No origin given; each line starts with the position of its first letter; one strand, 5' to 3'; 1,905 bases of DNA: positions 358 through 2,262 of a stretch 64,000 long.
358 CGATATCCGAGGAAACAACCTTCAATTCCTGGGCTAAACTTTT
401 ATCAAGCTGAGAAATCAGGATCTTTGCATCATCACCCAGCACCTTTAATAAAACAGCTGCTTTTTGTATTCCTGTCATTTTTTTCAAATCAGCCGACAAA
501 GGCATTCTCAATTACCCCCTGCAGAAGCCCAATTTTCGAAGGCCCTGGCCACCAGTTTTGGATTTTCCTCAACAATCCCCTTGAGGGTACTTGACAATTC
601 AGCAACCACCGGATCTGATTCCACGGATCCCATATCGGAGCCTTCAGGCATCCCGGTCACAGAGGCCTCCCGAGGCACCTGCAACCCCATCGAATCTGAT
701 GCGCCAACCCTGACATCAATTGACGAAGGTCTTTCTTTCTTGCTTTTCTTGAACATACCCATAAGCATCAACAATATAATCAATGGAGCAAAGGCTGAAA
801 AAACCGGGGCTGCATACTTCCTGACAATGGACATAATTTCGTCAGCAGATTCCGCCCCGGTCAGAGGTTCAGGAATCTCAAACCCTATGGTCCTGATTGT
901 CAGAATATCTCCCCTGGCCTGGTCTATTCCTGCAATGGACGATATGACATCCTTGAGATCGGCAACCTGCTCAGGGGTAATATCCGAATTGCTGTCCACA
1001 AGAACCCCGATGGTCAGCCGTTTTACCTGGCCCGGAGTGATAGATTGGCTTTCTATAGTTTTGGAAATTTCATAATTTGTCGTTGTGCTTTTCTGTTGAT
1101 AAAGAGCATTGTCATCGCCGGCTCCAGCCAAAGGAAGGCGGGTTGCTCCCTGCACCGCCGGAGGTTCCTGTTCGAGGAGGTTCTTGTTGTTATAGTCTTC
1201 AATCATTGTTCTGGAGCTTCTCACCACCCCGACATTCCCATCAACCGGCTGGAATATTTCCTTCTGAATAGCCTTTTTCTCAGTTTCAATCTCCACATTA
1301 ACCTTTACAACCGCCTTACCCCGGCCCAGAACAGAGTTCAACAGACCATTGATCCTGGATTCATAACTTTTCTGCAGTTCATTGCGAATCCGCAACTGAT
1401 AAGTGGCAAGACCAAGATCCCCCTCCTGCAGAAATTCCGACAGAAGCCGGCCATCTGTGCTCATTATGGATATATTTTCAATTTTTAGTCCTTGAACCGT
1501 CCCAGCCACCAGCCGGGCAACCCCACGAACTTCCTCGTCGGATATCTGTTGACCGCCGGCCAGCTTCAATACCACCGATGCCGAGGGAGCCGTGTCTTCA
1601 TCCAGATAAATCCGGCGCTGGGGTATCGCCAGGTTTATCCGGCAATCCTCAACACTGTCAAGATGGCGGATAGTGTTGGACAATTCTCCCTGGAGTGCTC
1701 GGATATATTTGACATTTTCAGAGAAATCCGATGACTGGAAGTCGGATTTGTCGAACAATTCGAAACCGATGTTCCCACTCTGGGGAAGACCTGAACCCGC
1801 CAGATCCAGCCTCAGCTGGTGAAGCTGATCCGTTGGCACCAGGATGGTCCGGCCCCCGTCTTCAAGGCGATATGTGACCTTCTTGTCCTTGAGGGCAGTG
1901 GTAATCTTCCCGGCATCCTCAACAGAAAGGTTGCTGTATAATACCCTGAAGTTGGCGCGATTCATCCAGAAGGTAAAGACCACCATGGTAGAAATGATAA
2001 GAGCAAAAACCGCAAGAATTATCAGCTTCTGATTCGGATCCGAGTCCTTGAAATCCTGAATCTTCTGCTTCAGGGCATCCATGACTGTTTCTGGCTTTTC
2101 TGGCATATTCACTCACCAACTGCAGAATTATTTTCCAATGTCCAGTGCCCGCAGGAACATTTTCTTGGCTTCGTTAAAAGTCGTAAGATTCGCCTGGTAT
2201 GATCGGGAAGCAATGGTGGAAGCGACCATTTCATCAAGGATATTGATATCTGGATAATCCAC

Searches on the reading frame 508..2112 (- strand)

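Call 69: search_protein_families(library=pfam, max_evalue=0.000001, proteins=[window:508-2112:-])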
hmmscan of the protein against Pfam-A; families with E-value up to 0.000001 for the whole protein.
window:508-2112:- (534 aa): 2 families
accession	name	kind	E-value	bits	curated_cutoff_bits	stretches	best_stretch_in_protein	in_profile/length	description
PF01514.23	YscJ_FliF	-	9.9e-60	201.9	24.4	1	51-225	2-178/179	Secretory protein of YscJ/FliF family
PF08345.17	YscJ_FliF_C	-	3.5e-29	102.6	23.8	1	258-411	1-147/147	Flagellar M-ring protein C-terminal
